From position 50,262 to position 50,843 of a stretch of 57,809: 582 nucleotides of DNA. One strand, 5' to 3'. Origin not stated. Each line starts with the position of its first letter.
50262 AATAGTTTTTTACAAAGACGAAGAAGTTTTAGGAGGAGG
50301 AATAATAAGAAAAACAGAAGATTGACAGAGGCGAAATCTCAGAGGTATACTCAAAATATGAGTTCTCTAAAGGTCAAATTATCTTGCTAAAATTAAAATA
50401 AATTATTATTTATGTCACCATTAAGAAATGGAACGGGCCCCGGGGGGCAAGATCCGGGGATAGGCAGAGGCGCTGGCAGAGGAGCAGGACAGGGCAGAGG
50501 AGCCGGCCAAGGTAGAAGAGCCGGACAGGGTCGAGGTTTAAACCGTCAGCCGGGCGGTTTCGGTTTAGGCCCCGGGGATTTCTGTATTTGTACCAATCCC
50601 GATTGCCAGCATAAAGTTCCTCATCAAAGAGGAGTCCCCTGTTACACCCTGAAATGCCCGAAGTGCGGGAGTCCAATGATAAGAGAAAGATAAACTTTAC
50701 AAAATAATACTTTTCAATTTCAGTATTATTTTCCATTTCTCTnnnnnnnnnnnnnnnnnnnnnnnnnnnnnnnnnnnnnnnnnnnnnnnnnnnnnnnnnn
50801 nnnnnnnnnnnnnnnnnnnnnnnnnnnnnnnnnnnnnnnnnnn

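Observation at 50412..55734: Seven-gene translationally coupled metal / Fe-S / thiol-redox cluster built around NifX-like domains, with no nitrogenase genes in this window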

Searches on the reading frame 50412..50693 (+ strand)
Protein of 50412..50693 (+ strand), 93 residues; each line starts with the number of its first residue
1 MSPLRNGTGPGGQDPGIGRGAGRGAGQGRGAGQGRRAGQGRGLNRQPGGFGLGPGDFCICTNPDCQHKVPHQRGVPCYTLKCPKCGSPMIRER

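Call 3: search_protein_families(library=pfam, proteins=[window:50412-50693:+], max_evalue=0.01)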
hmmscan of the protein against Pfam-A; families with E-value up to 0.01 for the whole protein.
window:50412-50693:+ (93 aa): 1 family
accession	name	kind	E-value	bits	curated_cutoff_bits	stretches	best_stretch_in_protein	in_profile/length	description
PF01396.24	Zn_ribbon_Top1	-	0.00065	19.9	32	0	81-91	3-13/39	Topoisomerase DNA binding C4 zinc finger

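Call 4: search_protein_families(library=ncbifam, proteins=[window:50412-50693:+], max_evalue=0.01)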
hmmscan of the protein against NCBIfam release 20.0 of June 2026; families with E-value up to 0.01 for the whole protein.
window:50412-50693:+ (93 aa): 0 families

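Call 5: search_protein_families(library=pfam, proteins=[window:50412-50693:+], max_evalue=5)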
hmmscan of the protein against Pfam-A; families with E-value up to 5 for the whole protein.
window:50412-50693:+ (93 aa): 5 families
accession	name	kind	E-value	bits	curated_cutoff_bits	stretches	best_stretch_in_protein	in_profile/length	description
PF01396.24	Zn_ribbon_Top1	-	0.00065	19.9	32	2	81-91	3-13/39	Topoisomerase DNA binding C4 zinc finger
PF04606.18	Ogr_Delta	-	0.033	14.5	26.3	2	81-90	1-10/47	Ogr/Delta-like zinc finger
PF03119.21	DNA_ligase_ZBD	-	0.11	12.9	25.8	1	81-92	1-12/27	NAD-dependent DNA ligase C4 zinc finger domain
PF17253.7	DUF5320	-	0.21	13.2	27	1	3-53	2-60/99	Family of unknown function (DUF5320)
PF01485.27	IBR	-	0.23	12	24.3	1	59-87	20-49/65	IBR domain, a half RING-finger domain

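Call 66: list_cluster_members(proteins=[window:50412-50690:+, window:50743-51234:+, window:51237-52472:+, window:52476-53381:+, window:53384-53896:+, window:53924-55384:+, window:55414-55731:+])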
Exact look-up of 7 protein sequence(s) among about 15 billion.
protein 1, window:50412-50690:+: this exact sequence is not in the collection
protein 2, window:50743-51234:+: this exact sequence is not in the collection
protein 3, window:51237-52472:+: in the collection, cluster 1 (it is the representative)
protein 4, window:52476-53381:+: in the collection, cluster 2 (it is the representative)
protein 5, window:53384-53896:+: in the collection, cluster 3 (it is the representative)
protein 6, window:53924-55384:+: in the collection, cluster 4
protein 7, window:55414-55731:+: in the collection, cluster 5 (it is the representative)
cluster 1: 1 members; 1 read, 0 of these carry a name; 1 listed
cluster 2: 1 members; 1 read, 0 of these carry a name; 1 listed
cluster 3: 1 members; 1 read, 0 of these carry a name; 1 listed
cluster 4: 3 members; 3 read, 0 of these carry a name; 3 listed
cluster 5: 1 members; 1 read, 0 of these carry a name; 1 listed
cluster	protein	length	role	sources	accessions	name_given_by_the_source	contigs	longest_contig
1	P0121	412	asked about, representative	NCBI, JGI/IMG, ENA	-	-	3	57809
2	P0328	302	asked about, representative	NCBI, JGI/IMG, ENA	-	-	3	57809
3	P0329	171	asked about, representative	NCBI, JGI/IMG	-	-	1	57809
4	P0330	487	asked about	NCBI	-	-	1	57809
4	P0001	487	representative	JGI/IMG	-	-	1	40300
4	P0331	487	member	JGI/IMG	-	-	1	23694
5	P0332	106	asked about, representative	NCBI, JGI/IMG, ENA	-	-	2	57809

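Call 75: search_protein_representatives(alignment_id=A3)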
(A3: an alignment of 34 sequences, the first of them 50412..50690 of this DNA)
Query: 34 sequences, 70 profile positions. Proteins with E-value up to 0.001 (for the whole library): 2112; up to 1e-10: 658; up to 1e-30: 7. The best 150 are listed.
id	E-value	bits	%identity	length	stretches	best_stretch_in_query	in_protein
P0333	1.3e-39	150.2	-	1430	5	3-69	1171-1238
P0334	5.4e-39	148.2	-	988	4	14-69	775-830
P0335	4.2e-34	132.5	-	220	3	27-68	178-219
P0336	5.4e-34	132.2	-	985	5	26-69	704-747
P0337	1.0e-33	131.3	-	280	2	22-69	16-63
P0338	6.1e-33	128.8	-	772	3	4-69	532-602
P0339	5.5e-32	125.7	-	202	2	19-69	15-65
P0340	1.7e-29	117.8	-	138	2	19-69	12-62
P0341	4.0e-29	116.6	-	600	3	18-69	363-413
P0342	1.1e-27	112.0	-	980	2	20-69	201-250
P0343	1.8e-26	108.1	-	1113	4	15-68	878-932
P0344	5.6e-25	103.3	-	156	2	1-70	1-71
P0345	9.4e-25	102.6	-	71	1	4-70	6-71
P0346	3.6e-24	100.7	-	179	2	11-69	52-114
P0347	6.6e-24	99.9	-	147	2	28-68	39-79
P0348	7.2e-24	99.7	-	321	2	12-66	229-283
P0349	9.8e-24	99.3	-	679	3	35-69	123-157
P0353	2.3e-22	94.9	-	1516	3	21-69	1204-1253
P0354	3.0e-22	94.5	-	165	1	11-70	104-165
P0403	2.0e-17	79.1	-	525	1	17-69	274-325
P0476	1.9e-15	72.8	-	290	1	9-69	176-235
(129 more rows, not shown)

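Call 76: search_protein_families(library=pfam, proteins=[P0333, P0334, P0335, P0337, P0341, P0348, P0354, P0403, P0476, P0349], max_evalue=0.0001)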
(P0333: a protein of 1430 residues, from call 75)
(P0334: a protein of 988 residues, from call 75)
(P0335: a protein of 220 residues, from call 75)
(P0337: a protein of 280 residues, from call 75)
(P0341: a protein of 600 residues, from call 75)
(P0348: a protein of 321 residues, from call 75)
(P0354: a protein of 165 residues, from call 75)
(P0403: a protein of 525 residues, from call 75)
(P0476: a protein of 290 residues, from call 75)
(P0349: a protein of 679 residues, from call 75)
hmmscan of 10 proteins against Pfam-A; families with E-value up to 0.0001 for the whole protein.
P0333 (1430 aa): 5 families
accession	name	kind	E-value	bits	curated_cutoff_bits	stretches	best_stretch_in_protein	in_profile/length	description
PF02579.22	Nitro_FeMo-Co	-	4.6e-41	139.5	26.3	3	1304-1391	2-93/94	Dinitrogenase iron-molybdenum cofactor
PF13180.12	PDZ_2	-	2.5e-22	79.4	27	2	85-175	2-80/80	PDZ domain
PF17820.7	PDZ_6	-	4.3e-16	58.8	27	2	110-164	1-54/54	PDZ domain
PF00595.29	PDZ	-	1.8e-14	54.3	23.2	1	82-162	8-80/81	PDZ domain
PF05077.17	DUF678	-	1.1e-05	26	24.1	0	510-535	24-49/74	Protein of unknown function (DUF678)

P0334 (988 aa): 4 families
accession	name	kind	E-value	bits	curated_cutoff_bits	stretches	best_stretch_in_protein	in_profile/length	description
PF13180.12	PDZ_2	-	2.2e-27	95.6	27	2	51-139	2-78/80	PDZ domain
PF17820.7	PDZ_6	-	2.9e-19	69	27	2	77-129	2-53/54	PDZ domain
PF00595.29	PDZ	-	2.4e-13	50.7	23.2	1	52-128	12-80/81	PDZ domain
PF02579.22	Nitro_FeMo-Co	-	5.1e-08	33.6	26.3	1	860-942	8-92/94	Dinitrogenase iron-molybdenum cofactor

P0335 (220 aa): 1 family
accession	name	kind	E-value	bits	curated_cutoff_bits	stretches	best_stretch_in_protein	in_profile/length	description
PF14354.12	Lar_restr_allev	-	5.3e-06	27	28.6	0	56-96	6-50/58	Restriction alleviation protein Lar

P0337 (280 aa): 4 families
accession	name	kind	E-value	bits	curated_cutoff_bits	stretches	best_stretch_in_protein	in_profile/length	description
PF13240.11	Zn_Ribbon_1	-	4.8e-07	29.8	25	0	101-111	1-11/23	zinc-ribbon domain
PF03119.21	DNA_ligase_ZBD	-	5.8e-07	29.7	25.8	0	121-135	1-15/27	NAD-dependent DNA ligase C4 zinc finger domain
PF13248.11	Zn_ribbon_3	-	3.9e-05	23.4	27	0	33-49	5-20/26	zinc-ribbon domain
PF07282.18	Cas12f1-like_TNB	-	8.8e-05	23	26.3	0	31-64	29-54/60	Cas12f1-like, TNB domain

P0341 (600 aa): 3 families
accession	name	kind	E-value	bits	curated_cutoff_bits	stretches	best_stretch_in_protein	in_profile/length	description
PF00581.25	Rhodanese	-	6.9e-25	87.9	22.2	1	104-194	1-100/102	Rhodanese-like domain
PF02579.22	Nitro_FeMo-Co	-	1.9e-14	54.2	26.3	1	471-558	2-93/94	Dinitrogenase iron-molybdenum cofactor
PF08271.17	Zn_Ribbon_TF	-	7e-07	29.1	29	0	327-344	2-21/43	TFIIB zinc-binding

P0348 (321 aa): 1 family
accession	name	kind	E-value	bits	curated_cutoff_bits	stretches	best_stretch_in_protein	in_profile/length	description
PF13240.11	Zn_Ribbon_1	-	5.5e-05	23.3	25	0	215-222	1-22/23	zinc-ribbon domain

P0354 (165 aa): 1 family
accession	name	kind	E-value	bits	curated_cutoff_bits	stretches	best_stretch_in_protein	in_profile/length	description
PF02001.22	DUF134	-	1.4e-24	86.9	27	1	2-96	5-97/98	Protein of unknown function DUF134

P0403 (525 aa): 4 families
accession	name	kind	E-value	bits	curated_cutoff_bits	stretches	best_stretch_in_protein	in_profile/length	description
PF13180.12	PDZ_2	-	1.8e-30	105.5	27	3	435-512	3-79/80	PDZ domain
PF17820.7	PDZ_6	-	4.3e-26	90.9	27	3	448-502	1-54/54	PDZ domain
PF00595.29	PDZ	-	1.6e-18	67.3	23.2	2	163-239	12-80/81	PDZ domain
PF12812.13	PDZ_1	-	8.1e-06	26.2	28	0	49-109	16-75/78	PDZ-like domain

P0476 (290 aa): 1 family
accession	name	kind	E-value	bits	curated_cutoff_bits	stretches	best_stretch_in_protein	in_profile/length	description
PF18509.6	MCR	-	1.6e-08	34.4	30.4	1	265-288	1-27/30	Magnetochrome domain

P0349 (679 aa): 1 family
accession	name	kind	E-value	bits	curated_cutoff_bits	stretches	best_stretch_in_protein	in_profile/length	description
PF02579.22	Nitro_FeMo-Co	-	8e-19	68.2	26.3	1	552-638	3-93/94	Dinitrogenase iron-molybdenum cofactor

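Call 77: predict_structure(alignment_id=A3)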
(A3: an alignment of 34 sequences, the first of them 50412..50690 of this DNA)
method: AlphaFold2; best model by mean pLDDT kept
length: 93 residues; sequences in the alignment: 34
mean_pLDDT: 65.9   pTM: 0.38
mean pLDDT of the five models: 65.9, 64.9, 65.0, 63.8, 63.5
residues with pLDDT >= 90: 20; 70-90: 17; 50-70: 29; < 50: 27
segments of 3 or more residues with pLDDT < 50: 1-3, 8-12, 14-23, 47-49
pLDDT, mean of each block of 10 residues (from residue 1): 48 47 50 52 53 70 90 86 93 78
secondary structure, 60 per line:
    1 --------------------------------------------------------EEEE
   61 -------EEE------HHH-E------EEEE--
elements in order: E57-60 E68-70 E88-91

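Call 78: list_cluster_members(proteins=[P0333, P0334, P0341, P0476, P0403, P0349, P0336, P0338, P0343, P0353])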
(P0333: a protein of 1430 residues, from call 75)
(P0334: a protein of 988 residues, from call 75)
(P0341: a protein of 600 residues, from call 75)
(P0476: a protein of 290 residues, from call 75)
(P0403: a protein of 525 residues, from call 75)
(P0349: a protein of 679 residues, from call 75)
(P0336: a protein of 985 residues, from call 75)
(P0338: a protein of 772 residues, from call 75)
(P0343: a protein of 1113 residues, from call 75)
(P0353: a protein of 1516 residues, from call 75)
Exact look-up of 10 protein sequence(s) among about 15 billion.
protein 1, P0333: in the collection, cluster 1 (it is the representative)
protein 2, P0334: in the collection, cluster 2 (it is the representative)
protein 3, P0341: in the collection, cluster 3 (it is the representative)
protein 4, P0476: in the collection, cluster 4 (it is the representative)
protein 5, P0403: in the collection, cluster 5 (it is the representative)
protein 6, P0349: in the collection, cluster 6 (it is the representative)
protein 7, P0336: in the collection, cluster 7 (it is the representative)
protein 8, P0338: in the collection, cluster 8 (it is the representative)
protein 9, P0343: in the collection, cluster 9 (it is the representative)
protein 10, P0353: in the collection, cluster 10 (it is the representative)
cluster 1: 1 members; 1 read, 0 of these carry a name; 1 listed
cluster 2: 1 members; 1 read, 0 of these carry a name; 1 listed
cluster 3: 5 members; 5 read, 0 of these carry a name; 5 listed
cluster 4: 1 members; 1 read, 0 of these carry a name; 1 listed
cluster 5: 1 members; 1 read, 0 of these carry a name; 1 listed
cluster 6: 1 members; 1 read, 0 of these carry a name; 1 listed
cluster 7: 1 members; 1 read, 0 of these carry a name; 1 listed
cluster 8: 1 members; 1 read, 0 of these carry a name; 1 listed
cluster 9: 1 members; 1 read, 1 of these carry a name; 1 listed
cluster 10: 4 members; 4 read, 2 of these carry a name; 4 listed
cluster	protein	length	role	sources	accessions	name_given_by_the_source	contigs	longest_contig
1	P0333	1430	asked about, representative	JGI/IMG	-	-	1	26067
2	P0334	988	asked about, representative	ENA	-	-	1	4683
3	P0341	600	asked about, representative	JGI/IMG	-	-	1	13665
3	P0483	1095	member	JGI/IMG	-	-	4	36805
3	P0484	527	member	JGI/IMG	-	-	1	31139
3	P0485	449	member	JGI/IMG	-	-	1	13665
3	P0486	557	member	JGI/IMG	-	-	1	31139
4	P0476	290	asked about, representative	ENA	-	-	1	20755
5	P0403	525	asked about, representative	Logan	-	-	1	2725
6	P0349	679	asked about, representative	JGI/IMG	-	-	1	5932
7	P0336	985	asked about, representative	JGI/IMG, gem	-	-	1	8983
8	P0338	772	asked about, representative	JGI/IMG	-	-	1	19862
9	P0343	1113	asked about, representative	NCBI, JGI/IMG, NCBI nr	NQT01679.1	MAG: PDZ domain-containing protein [Planctomycetes bacterium] | PDZ domain-containing protein [Planctomycetota bacterium]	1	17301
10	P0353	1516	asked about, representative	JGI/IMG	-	predicted Fe-Mo cluster-binding NifX family protein/Zn finger protein HypA/HybF involved ...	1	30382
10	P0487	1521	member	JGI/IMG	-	predicted Fe-Mo cluster-binding NifX family protein/Zn finger protein HypA/HybF involved ...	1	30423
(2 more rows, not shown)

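Call 81: search_protein_families(library=pfam, alignment_id=A4, max_evalue=0.00001)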
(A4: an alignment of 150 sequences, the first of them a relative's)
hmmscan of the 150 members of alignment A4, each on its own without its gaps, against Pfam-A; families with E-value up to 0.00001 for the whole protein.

A. member 1, P0333 (1430 aa): 4 families
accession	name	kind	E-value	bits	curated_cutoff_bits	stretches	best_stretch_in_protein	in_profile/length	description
PF02579.22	Nitro_FeMo-Co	-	4.6e-41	139.5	26.3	3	1304-1391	2-93/94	Dinitrogenase iron-molybdenum cofactor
PF13180.12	PDZ_2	-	2.5e-22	79.4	27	1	85-175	2-80/80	PDZ domain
PF17820.7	PDZ_6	-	4.3e-16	58.8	27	2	110-164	1-54/54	PDZ domain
PF00595.29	PDZ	-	1.8e-14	54.3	23.2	1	82-162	8-80/81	PDZ domain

B. families by the number of members that match (of 150 scanned): 34 families (the first 25 are shown)
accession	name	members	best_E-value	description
PF02579.22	Nitro_FeMo-Co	19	9.9e-53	Dinitrogenase iron-molybdenum cofactor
PF13180.12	PDZ_2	16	1.8e-30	PDZ domain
PF00595.29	PDZ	16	4.4e-21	PDZ domain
PF17820.7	PDZ_6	15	4.3e-26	PDZ domain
PF02001.22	DUF134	7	4.8e-25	Protein of unknown function DUF134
PF12812.13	PDZ_1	5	4e-15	PDZ-like domain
PF03119.21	DNA_ligase_ZBD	5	6.7e-13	NAD-dependent DNA ligase C4 zinc finger domain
PF00037.32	Fer4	4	1.1e-14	4Fe-4S binding domain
PF12837.12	Fer4_6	4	2.9e-12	4Fe-4S binding domain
PF12797.12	Fer4_2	4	4e-09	4Fe-4S binding domain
PF13365.12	Trypsin_2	3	1.6e-31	Trypsin-like peptidase domain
PF00089.32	Trypsin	3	3.5e-20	Trypsin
PF12838.12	Fer4_7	3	1.7e-10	4Fe-4S dicluster domain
PF13237.11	Fer4_10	3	1.4e-09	4Fe-4S dicluster domain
PF14697.11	Fer4_21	3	3.9e-09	4Fe-4S dicluster domain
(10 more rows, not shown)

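Call 82: fold_search(model_id=the predicted structure, library=pdb)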
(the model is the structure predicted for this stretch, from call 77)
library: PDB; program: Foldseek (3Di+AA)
matches with E <= 10: 87; with E <= 0.001: 0
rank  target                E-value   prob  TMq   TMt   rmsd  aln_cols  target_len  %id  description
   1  9a6i_A                3.5e-01  0.91  0.32  0.42   3.1        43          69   26  Integrative model of YDJO-SIGA by crosslinking MS and deep learning (released 2024-09-18)
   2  8d0b_F                5.5e-01  0.84  0.31  0.04   3.7        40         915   25  Human CST-DNA polymerase alpha/primase preinitiation complex bound to 4xTEL-foldback template (released 2022-06-22)
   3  4y97_B                6.8e-01  0.54  0.26  0.15   3.7        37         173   24  Crystal Structure of human Pol alpha B-subunit in complex with C-terminal domain of catalytic subunit (released 2015-04-15)
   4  7z0h_L                7.2e-01  0.63  0.28  0.47   2.5        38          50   24  Structure of yeast RNA Polymerase III-Ty1 integrase complex at 2.6 A (focus subunit AC40). (released 2023-04-05)
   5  4y97_F                7.7e-01  0.51  0.26  0.15   3.7        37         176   24  Crystal Structure of human Pol alpha B-subunit in complex with C-terminal domain of catalytic subunit (released 2015-04-15)
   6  4y97_D                7.7e-01  0.51  0.26  0.15   3.7        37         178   24  Crystal Structure of human Pol alpha B-subunit in complex with C-terminal domain of catalytic subunit (released 2015-04-15)
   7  4y97_H                7.7e-01  0.51  0.26  0.15   3.7        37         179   24  Crystal Structure of human Pol alpha B-subunit in complex with C-terminal domain of catalytic subunit (released 2015-04-15)
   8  6mii_E                8.2e-01  0.18  0.24  0.05   5.1        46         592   24  Crystal structure of minichromosome maintenance protein MCM/DNA complex (released 2019-07-24)
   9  9nuk_A                1.3e+00  0.18  0.25  0.05   4.2        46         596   24  SsoPfMCM:DNA class 2a from merged particles (released 2026-03-25)
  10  2vl6_A                1.3e+00  0.14  0.23  0.10   5.2        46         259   24  STRUCTURAL ANALYSIS OF THE SULFOLOBUS SOLFATARICUS MCM PROTEIN N- TERMINAL DOMAIN (released 2008-04-29)
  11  8eag_F                1.4e+00  0.15  0.24  0.06   5.0        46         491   24  SsoMCM hexamer bound to Mg/ADP-BeFx and 12-mer oligo-dT. Class 2 (released 2022-12-14)
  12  3p2a_A                1.6e+00  0.16  0.25  0.17   3.0        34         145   24  Crystal Structure of Thioredoxin 2 from Yersinia pestis (released 2010-10-13)
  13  3f9v                  1.6e+00  0.14  0.23  0.05   4.8        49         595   22  Crystal Structure Of A Near Full-Length Archaeal MCM: Functional Insights For An AAA+ Hexameric Helicase (released 2008-12-30)
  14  5iy0_A                1.8e+00  0.21  0.27  0.11   3.9        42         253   26  PfMCM N-terminal domain double hexamer (released 2016-07-13)
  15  8v5m_A                1.8e+00  0.16  0.21  0.12   4.8        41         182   17  Tetramer core subcomplex (conformation 1) of Xenopus laevis DNA polymerase alpha-primase (released 2023-12-20)
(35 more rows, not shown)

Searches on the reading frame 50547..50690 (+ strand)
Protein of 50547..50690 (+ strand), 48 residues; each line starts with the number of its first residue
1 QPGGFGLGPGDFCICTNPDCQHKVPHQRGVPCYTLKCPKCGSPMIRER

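Call 62: find_homologous_proteins(query=window:50547-50690:+, max_evalue=0.001)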
Query seq(48 aa) (48 aa): 87 proteins with E <= 0.001 among 87 candidates.
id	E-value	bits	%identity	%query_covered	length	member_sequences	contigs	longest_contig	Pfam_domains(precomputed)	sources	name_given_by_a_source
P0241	9.9e-22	93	81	77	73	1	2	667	-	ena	-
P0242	2.1e-21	92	81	88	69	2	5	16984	-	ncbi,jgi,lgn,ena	-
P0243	6.2e-21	91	79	88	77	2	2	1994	-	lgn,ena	-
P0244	1.1e-20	90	76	88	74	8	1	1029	-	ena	-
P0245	1.4e-19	87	77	100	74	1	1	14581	-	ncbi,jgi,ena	-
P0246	5.4e-18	82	76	88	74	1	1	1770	-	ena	-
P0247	5.3e-17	78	72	75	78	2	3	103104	-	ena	-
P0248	1.2e-16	77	75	75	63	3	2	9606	-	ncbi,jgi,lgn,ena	-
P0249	1.8e-16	77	76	88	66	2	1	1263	-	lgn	-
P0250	2.1e-16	77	71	88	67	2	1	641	-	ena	-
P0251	3.9e-16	76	79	88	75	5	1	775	-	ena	-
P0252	1.5e-15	74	78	75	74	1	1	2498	-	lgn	-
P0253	1.5e-15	74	74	71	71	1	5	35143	-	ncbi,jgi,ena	-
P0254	1.5e-15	74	74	71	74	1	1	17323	-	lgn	-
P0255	2.2e-15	73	70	90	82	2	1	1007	-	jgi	-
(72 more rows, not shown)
